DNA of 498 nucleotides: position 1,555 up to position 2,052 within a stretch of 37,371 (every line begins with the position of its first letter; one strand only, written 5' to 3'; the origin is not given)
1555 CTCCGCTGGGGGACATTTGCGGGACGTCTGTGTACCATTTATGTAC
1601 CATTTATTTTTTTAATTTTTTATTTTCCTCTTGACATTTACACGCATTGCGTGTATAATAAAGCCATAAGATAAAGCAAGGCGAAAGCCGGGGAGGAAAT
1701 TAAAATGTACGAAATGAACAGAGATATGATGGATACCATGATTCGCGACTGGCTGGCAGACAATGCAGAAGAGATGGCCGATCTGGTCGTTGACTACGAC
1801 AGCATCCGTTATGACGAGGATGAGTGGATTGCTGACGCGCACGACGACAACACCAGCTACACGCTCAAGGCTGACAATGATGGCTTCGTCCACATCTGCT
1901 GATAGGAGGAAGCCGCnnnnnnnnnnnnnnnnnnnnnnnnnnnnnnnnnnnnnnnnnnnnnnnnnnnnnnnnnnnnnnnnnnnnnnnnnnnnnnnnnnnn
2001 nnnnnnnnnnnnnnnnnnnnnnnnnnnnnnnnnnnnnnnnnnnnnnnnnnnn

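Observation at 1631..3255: Tandemly duplicated cassette of strong promoter, tiny hyper-acidic protein and HTH protein, with acr-aca-like anti-defence architecture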

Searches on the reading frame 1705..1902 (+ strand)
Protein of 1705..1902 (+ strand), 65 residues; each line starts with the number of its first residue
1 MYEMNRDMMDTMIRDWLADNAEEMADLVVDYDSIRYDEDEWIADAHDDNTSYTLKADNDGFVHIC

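Call 9: search_protein_families(library=pfam, proteins=[window:1705-1902:+], max_evalue=1)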
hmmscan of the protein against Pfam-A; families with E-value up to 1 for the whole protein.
window:1705-1902:+ (65 aa): 0 families

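Call 10: search_protein_families(library=phrogs, proteins=[window:1705-1902:+], max_evalue=1)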
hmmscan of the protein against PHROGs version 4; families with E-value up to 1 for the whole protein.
window:1705-1902:+ (65 aa): 3 families
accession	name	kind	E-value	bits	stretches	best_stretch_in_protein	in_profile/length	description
phrog_7175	-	unknown function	0.046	15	1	9-36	24-52/70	-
phrog_1249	-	other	0.048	14.4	1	4-62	1-62/180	acetyltransferase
phrog_18126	-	unknown function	0.099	13.7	1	27-51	43-67/87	-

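Call 11: find_homologous_proteins(query=window:1705-1902:+, max_evalue=0.01)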
Query window:1705-1902:+ (65 aa): 12 proteins with E <= 0.01 among 12 candidates.
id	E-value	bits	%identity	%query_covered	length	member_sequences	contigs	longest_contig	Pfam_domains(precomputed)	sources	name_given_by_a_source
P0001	8.2e-36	138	100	100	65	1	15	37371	-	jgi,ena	jgi:hypothetical protein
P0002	8.1e-32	126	94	100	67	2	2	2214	-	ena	-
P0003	3.8e-29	117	85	100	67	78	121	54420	-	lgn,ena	-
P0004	2.3e-28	115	85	100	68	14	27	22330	-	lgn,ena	-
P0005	4.4e-27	111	82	100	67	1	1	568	-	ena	-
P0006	1.3e-26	109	82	98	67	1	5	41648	-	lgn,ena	-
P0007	8.1e-26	107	82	100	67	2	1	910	-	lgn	-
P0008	3.1e-25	105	81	100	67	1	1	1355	-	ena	-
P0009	5.4e-25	104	79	100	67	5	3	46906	-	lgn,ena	-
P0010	1.7e-21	93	78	100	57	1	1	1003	-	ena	-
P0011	1.9e-18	84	79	85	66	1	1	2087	-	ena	-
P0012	3.5e-13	67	70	80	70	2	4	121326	-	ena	-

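Call 36: predict_structure(alignment_id=A1)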
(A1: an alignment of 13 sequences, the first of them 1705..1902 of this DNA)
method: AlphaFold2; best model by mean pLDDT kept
length: 65 residues; sequences in the alignment: 13
mean_pLDDT: 70.1   pTM: 0.47
mean pLDDT of the five models: 70.1, 69.2, 68.6, 58.7, 55.5
residues with pLDDT >= 90: 0; 70-90: 44; 50-70: 20; < 50: 1
segments of 3 or more residues with pLDDT < 50: none
pLDDT, mean of each block of 10 residues (from residue 1): 65 72 58 74 74 76 75
secondary structure, 60 per line:
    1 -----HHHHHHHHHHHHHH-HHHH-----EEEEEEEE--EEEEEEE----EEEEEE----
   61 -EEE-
elements in order: H6-19 H21-24 E30-37 E40-46 E51-56 E62-64

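Call 40: fold_search(model_id=the predicted structure, library=pdb)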
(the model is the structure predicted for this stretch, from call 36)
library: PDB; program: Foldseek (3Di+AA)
matches with E <= 10: 658; with E <= 0.001: 0
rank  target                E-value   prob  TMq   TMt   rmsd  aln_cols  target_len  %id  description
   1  5ts4_A                4.9e-01  0.21  0.33  0.25   4.8        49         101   24  Crystal structure of a de novo designed protein with curved beta-sheet (released 2017-01-25)
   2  5tph_B                5.9e-01  0.16  0.33  0.21   7.1        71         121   14  Crystal structure of a de novo designed protein homodimer with curved beta-sheet (released 2017-01-25)
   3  3h3h_A                6.6e-01  0.30  0.39  0.24   6.0        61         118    8  Crystal structure of a snoal-like protein of unknown function (bth_ii0226) from burkholderia thailandensis e264 at 1.6 (released 2009-05-05)
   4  4kvh                  7.9e-01  0.21  0.38  0.26   5.1        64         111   12  Crystal structure of ketosteroid isomerase fold protein Hmuk_0747 (released 2013-06-12)
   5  6pon_B                8.9e-01  0.69  0.50  0.16   3.6        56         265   16  CRYSTAL STRUCTURE OF THE N-TERMINAL DOMAIN OF FIBRONECTIN- BINDING PROTEIN PAVA FROM STREPTOCOCCUS PNEUMONIAE (released 2019-07-31)
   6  7ne5                  9.5e-01  0.84  0.49  0.05   1.6        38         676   10  catalytically non active S532A mutant of oligopeptidase B from S. proteomaculans with modified hinge region (released 2021-03-31)
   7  3f14                  9.5e-01  0.12  0.28  0.19  10.8        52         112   15  Crystal structure of NTF2-like protein of unknown function (YP_680363.1) from CYTOPHAGA HUTCHINSONII ATCC 33406 at 1.45  (released 2008-11-18)
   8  5ts4_C                1.0e+00  0.14  0.31  0.22   5.5        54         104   18  Crystal structure of a de novo designed protein with curved beta-sheet (released 2017-01-25)
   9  5kph_MODEL_1_A        1.1e+00  0.60  0.57  0.47   3.9        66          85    8  Solution NMR Structure of Denovo Beta Sheet Design Protein, Northeast Structural Genomics Consortium (NESG) Ta (released 2016-09-28)
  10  7n9i                  1.1e+00  0.12  0.27  0.19   6.2        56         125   11  1.4A Structure of Drosophila melanogaster Frataxin (released 2022-06-22)
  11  5tph_A                1.1e+00  0.13  0.32  0.21   5.3        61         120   16  Crystal structure of a de novo designed protein homodimer with curved beta-sheet (released 2017-01-25)
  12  9ho5_A                1.1e+00  0.08  0.23  0.17   8.0        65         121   18  Crystal Structure of the Human Frataxin protein in complex with a tailored Camelid Nanobody 4A7 (released 2025-12-24)
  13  5u35_B                1.2e+00  0.18  0.35  0.22   4.9        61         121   15  Crystal structure of a de novo designed protein with curved beta-sheet (released 2017-01-25)
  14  8vl3_MODEL_1_A        1.3e+00  0.54  0.50  0.33   6.5        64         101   12  Solution NMR structure of de novo designed protein F3 parent (released 2024-08-07)
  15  7zjz                  1.4e+00  0.72  0.48  0.05   1.6        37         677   11  catalytically non active S532A mutant of oligopeptidase B from S. proteomaculans (released 2023-01-18)
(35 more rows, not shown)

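Call 43: search_solved_structures(query=A1, max_evalue=10)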
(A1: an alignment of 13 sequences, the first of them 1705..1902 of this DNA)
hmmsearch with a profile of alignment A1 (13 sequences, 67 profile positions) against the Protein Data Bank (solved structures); distinct sequences matched with E-value up to 10: 8.
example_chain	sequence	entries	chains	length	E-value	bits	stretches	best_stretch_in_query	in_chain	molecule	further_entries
7bie_A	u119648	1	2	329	4.4e-07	33.1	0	41-55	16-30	nvWRAP-T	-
7bid_A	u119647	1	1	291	3.5e-06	30.2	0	41-55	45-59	v31WRAP-T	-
7big_A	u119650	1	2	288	4.5e-06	29.8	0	41-55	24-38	v13WRAP-T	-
7bif_A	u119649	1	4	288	2.2e-05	27.6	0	41-55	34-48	v22WRAP-T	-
6r60_A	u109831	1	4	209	4.3e-05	26.7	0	41-55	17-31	WD-40 repeat protein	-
6r5y_A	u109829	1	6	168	0.00064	22.9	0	41-55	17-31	WD-40 repeat protein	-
6r5z_A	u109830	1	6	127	0.015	18.5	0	41-55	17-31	9-bladed beta-propeller formed by three 3-bladed fragments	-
6r5x_A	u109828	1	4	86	0.52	13.6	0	41-55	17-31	WD-40 repeat protein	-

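Call 61: search_protein_representatives(alignment_id=A1)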
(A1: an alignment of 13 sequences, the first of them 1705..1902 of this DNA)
Query: 13 sequences, 67 profile positions. Proteins with E-value up to 0.001 (for the whole library): 69; up to 1e-10: 11; up to 1e-30: 1. The best 69 are listed.
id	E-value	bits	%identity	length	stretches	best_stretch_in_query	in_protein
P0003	1.0e-37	144.1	-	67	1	1-67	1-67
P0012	2.7e-26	107.5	-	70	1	1-67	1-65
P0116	3.0e-15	72.1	-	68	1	4-67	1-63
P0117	5.1e-15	71.4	-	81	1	4-66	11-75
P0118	1.4e-13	66.7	-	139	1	6-66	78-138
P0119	1.8e-12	63.2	-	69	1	1-66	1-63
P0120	7.8e-12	61.2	-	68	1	4-63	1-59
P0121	1.8e-11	60.0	-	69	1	4-66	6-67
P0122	4.1e-11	58.9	-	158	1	6-66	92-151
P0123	4.6e-11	58.7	-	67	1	4-65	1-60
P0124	5.7e-11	58.4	-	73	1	3-64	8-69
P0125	3.4e-10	55.9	-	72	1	2-66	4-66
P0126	3.8e-10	55.7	-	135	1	6-66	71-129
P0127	5.4e-10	55.3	-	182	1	3-65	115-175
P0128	8.7e-10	54.6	-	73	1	3-66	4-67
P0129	9.4e-10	54.5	-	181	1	6-59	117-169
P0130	1.1e-09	54.3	-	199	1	4-66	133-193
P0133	6.4e-09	51.8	-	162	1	5-67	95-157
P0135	1.7e-08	50.5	-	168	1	4-66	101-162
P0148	1.5e-06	44.3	-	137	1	6-66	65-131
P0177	5.4e-04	36.0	-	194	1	5-66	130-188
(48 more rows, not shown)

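Call 63: search_protein_families(library=pfam, proteins=[P0118, P0122, P0126, P0127, P0129, P0130, P0133, P0135, P0148, P0177], max_evalue=0.05)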
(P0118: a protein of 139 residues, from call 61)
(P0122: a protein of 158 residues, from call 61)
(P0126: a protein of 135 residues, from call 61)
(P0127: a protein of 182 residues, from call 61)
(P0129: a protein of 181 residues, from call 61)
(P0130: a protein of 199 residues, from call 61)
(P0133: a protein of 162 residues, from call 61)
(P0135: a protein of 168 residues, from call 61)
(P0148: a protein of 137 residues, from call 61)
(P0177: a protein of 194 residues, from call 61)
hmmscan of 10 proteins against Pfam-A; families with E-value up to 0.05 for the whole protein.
P0118 (139 aa): 0 families

P0122 (158 aa): 0 families

P0126 (135 aa): 0 families

P0127 (182 aa): 2 families
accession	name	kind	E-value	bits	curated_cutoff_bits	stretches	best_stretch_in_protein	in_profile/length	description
PF13384.12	HTH_23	-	0.0022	18.2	24.6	1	68-88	17-37/50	Homeodomain-like domain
PF20038.5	HTH_59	-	0.0059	17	27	1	69-92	8-31/66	Helix-turn-helix domain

P0129 (181 aa): 0 families

P0130 (199 aa): 0 families

P0133 (162 aa): 0 families

P0135 (168 aa): 0 families

P0148 (137 aa): 0 families

P0177 (194 aa): 1 family
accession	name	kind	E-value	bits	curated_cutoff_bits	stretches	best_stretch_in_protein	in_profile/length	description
PF23678.1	YqhI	-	0.048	13.4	27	0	69-84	10-25/36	YqhI-like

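Call 67: find_encoding_contigs(protein=P0127, flank=4000, max_places=3)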
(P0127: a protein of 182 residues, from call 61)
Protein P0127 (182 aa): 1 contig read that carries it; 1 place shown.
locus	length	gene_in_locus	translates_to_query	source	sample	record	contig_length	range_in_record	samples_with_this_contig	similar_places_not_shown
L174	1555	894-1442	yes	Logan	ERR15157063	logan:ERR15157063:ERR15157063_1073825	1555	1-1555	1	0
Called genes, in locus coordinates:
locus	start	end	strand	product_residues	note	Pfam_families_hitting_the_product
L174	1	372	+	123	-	?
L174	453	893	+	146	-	-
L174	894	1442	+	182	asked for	-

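Call 68: find_encoding_contigs(protein=P0148, flank=4000, max_places=3)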
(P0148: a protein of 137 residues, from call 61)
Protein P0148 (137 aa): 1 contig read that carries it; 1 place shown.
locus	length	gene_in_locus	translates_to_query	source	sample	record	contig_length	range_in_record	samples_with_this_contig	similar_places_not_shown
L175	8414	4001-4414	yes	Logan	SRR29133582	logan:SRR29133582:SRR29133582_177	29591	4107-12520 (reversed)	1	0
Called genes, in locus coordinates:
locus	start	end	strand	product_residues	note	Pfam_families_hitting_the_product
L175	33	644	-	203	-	-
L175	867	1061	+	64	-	-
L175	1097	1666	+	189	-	PF07275:ArdA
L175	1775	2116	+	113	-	-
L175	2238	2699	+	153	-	PF04002:RadC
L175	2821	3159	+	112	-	-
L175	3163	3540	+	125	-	-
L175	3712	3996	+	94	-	-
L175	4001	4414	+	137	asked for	-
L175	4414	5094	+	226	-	-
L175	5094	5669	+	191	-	-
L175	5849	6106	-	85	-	PF00166:Cpn10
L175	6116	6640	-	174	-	-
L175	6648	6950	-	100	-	PF04232:SpoVS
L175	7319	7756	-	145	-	PF19905:DUF6378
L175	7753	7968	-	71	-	-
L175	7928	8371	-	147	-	PF00692:dUTPase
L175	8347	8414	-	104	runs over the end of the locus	-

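Call 69: find_encoding_contigs(protein=P0117, flank=4000, max_places=3)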
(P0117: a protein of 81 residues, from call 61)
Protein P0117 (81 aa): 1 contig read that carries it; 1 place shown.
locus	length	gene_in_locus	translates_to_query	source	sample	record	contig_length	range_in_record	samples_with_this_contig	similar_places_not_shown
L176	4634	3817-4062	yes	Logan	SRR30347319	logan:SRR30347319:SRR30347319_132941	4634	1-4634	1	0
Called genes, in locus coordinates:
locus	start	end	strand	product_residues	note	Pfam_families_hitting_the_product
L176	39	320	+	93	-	-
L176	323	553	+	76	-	PF16945:Phage_r1t_holin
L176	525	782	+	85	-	-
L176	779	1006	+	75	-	PF04545:Sigma70_r4, PF08281:Sigma70_r4_2, PF13384:HTH_23 (weak)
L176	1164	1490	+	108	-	-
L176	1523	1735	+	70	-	PF22147:AcrIC5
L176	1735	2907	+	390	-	-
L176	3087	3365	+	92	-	-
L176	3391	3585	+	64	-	-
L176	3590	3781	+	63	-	-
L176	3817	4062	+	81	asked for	-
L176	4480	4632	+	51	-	?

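Call 70: find_encoding_contigs(protein=P0118, flank=4000, max_places=3)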
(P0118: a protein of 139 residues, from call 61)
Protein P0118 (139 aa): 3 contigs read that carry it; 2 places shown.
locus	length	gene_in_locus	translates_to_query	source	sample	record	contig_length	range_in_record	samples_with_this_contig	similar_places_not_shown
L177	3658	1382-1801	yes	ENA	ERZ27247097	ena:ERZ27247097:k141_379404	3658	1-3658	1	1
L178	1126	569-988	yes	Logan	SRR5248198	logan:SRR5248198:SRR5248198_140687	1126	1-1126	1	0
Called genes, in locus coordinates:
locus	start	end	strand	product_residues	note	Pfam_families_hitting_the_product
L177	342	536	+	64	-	-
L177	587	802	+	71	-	-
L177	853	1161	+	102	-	-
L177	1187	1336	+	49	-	PF01402:RHH_1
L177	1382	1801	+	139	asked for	-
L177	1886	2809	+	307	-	-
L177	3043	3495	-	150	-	-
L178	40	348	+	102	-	-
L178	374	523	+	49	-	PF01402:RHH_1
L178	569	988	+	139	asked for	-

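Call 71: find_encoding_contigs(protein=P0122, flank=4000, max_places=3)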
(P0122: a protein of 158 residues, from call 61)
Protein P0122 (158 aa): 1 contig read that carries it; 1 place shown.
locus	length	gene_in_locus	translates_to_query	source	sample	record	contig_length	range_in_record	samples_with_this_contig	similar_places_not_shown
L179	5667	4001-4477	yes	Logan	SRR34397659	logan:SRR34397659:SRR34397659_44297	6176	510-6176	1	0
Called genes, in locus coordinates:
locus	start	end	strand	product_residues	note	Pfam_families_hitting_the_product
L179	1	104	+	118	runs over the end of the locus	-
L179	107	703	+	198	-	-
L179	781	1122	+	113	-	-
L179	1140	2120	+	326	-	PF12083:DUF3560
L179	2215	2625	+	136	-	-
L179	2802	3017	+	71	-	-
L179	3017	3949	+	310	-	PF00589:Phage_integrase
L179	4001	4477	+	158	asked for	-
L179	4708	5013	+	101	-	-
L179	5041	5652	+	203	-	-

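Call 72: search_protein_families(library=pfam, proteins=[L176:1523-1735:+, L176:1164-1490:+, L176:1735-2907:+, L176:3087-3365:+, L176:779-1006:+, L175:1097-1666:+, L175:2238-2699:+, L175:4414-5094:+, L175:3712-3996:+, L175:2821-3159:+], max_evalue=0.01)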
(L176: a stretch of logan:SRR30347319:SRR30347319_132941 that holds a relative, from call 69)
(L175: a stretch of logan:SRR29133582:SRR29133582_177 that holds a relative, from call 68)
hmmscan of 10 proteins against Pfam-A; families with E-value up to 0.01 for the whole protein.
L176:1523-1735:+ (70 aa): 1 family
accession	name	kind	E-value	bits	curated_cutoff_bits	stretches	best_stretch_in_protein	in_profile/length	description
PF22147.1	AcrIC5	-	6.1e-08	33.1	27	1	28-61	10-43/53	Anti-CRISPR protein AcrIC5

L176:1164-1490:+ (108 aa): 1 family
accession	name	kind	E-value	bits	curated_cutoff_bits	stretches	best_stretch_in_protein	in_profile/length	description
PF06245.16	DUF1015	-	7.6e-05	22.2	25.8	1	12-66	185-226/325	Protein of unknown function (DUF1015)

L176:1735-2907:+ (390 aa): 1 family
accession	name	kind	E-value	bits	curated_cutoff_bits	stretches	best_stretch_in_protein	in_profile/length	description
PF00847.26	AP2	-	5.2e-05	23.9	33.3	1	335-375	6-49/54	AP2 domain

L176:3087-3365:+ (92 aa): 0 families

L176:779-1006:+ (75 aa): 9 families
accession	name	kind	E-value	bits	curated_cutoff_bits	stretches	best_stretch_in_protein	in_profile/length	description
PF08281.18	Sigma70_r4_2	-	8.7e-10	38.5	25.7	1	28-69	13-54/54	Sigma-70, region 4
PF04545.22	Sigma70_r4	-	4.6e-09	36.1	24.1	1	27-69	6-48/50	Sigma-70, region 4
PF13384.12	HTH_23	-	1e-05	25.6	24.6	1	28-65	4-41/50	Homeodomain-like domain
PF07638.17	Sigma70_ECF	-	3.1e-05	24.4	21.1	1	27-71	137-181/185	ECF sigma factor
PF13412.12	HTH_24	-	0.00014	21.8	21.9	1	41-67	17-43/48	Winged helix-turn-helix DNA-binding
PF06969.22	HemN_C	-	0.0043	17.5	24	1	29-67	8-47/67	HemN C-terminal domain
PF13518.12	HTH_28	-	0.0049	17.4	25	1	33-66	4-37/52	Helix-turn-helix domain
PF04967.18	HTH_10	-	0.0054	17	23.1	0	43-71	25-53/53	HTH DNA binding domain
PF07374.17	DUF1492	-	0.0077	16.8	21.5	1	14-69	45-99/100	Protein of unknown function (DUF1492)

L175:1097-1666:+ (189 aa): 1 family
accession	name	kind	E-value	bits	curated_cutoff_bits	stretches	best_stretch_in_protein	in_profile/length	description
PF07275.16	ArdA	-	7.8e-34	118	27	1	21-186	2-155/155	Antirestriction protein (ArdA)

L175:2238-2699:+ (153 aa): 2 families
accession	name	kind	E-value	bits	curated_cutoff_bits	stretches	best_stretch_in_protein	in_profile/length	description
PF04002.20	RadC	-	1.6e-35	122.1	22.1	1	31-149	2-118/121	RadC-like JAB domain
PF14464.11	Prok-JAB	-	0.0026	18.1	25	1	38-123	6-94/114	Prokaryotic homologs of the JAB domain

L175:4414-5094:+ (226 aa): 0 families

L175:3712-3996:+ (94 aa): 0 families

L175:2821-3159:+ (112 aa): 1 family
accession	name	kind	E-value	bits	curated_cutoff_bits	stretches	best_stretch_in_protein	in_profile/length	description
PF18938.6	aRib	-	0.0065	16.7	27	0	24-68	21-59/71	Atypical Rib domain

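Call 73: predict_structure(alignment_id=A2)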
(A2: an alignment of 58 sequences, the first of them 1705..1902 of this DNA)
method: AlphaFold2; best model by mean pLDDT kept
length: 65 residues; sequences in the alignment: 58
mean_pLDDT: 82.5   pTM: 0.60
mean pLDDT of the five models: 82.5, 82.2, 80.4, 77.3, 74.3
residues with pLDDT >= 90: 3; 70-90: 58; 50-70: 2; < 50: 2
segments of 3 or more residues with pLDDT < 50: none
pLDDT, mean of each block of 10 residues (from residue 1): 70 85 81 84 88 84 84
secondary structure, 60 per line:
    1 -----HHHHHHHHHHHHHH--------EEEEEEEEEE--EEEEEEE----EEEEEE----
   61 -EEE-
elements in order: H6-19 E28-37 E40-46 E51-56 E62-64

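Call 77: fold_search(model_id=the predicted structure, library=pdb)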
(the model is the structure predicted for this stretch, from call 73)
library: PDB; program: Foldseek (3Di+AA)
matches with E <= 10: 386; with E <= 0.001: 0
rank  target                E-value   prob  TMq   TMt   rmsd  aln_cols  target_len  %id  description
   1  8veh_A                6.7e-01  0.47  0.45  0.18   3.7        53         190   13  Crystal structure of outer membrane lipoprotein carrier protein (LolA) from Rickettsia bellii (released 2023-12-27)
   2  3npg_B                7.1e-01  0.72  0.48  0.15   2.1        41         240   10  Crystal structure of a protein with unknown function from DUF364 family (PH1506) from PYROCOCCUS HORIKOSHII at 2.70 A  (released 2010-09-29)
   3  8veh_B                1.1e+00  0.33  0.44  0.18   3.9        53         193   13  Crystal structure of outer membrane lipoprotein carrier protein (LolA) from Rickettsia bellii (released 2023-12-27)
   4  5kph_MODEL_1_A        1.1e+00  0.25  0.45  0.38   4.5        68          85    7  Solution NMR Structure of Denovo Beta Sheet Design Protein, Northeast Structural Genomics Consortium (NESG) Ta (released 2016-09-28)
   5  4fr9                  1.2e+00  0.63  0.54  0.28   2.4        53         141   13  Crystal structure of a BLIP-like protein (BF1215) from Bacteroides fragilis NCTC 9343 at 1.20 A resolution (released 2012-10-24)
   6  8veh_C                1.3e+00  0.25  0.47  0.19   9.4        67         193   16  Crystal structure of outer membrane lipoprotein carrier protein (LolA) from Rickettsia bellii (released 2023-12-27)
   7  5d06_B                1.4e+00  0.13  0.29  0.02   5.9        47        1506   15  Crystal Structure of the Candida Glabrata Glycogen Debranching Enzyme (released 2016-05-18)
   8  3f14                  1.5e+00  0.06  0.24  0.17  11.0        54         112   15  Crystal structure of NTF2-like protein of unknown function (YP_680363.1) from CYTOPHAGA HUTCHINSONII ATCC 33406 at 1.45  (released 2008-11-18)
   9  3npg_A                1.6e+00  0.38  0.46  0.14   3.7        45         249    9  Crystal structure of a protein with unknown function from DUF364 family (PH1506) from PYROCOCCUS HORIKOSHII at 2.70 A  (released 2010-09-29)
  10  3npg_D                1.7e+00  0.47  0.46  0.14   2.0        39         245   10  Crystal structure of a protein with unknown function from DUF364 family (PH1506) from PYROCOCCUS HORIKOSHII at 2.70 A  (released 2010-09-29)
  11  9etg_B                1.7e+00  0.08  0.31  0.19   8.6        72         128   14  Crystal structure of recombinant chicken liver Bile Acid Binding Protein (cL-BABP) in complex with CA-M11 (released 2024-10-09)
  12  3zl8                  1.8e+00  0.41  0.39  0.07   1.8        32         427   25  CRYSTAL STRUCTURE OF MURF LIGASE FROM THERMOTOGA MARITIMA IN COMPLEX WITH ADP (released 2013-09-11)
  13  3fmw_A                1.8e+00  0.33  0.36  0.06   1.7        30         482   17  The crystal structure of MtmOIV, a Baeyer-Villiger monooxygenase from the mithramycin biosynthetic pathway in Streptom (released 2009-05-05)
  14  3npg_C                2.0e+00  0.41  0.46  0.14   2.0        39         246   10  Crystal structure of a protein with unknown function from DUF364 family (PH1506) from PYROCOCCUS HORIKOSHII at 2.70 A  (released 2010-09-29)
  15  2ive_A                2.0e+00  0.15  0.37  0.07   7.2        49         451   10  Structure of protoporphyrinogen oxidase from Myxococcus xanthus (released 2006-10-17)
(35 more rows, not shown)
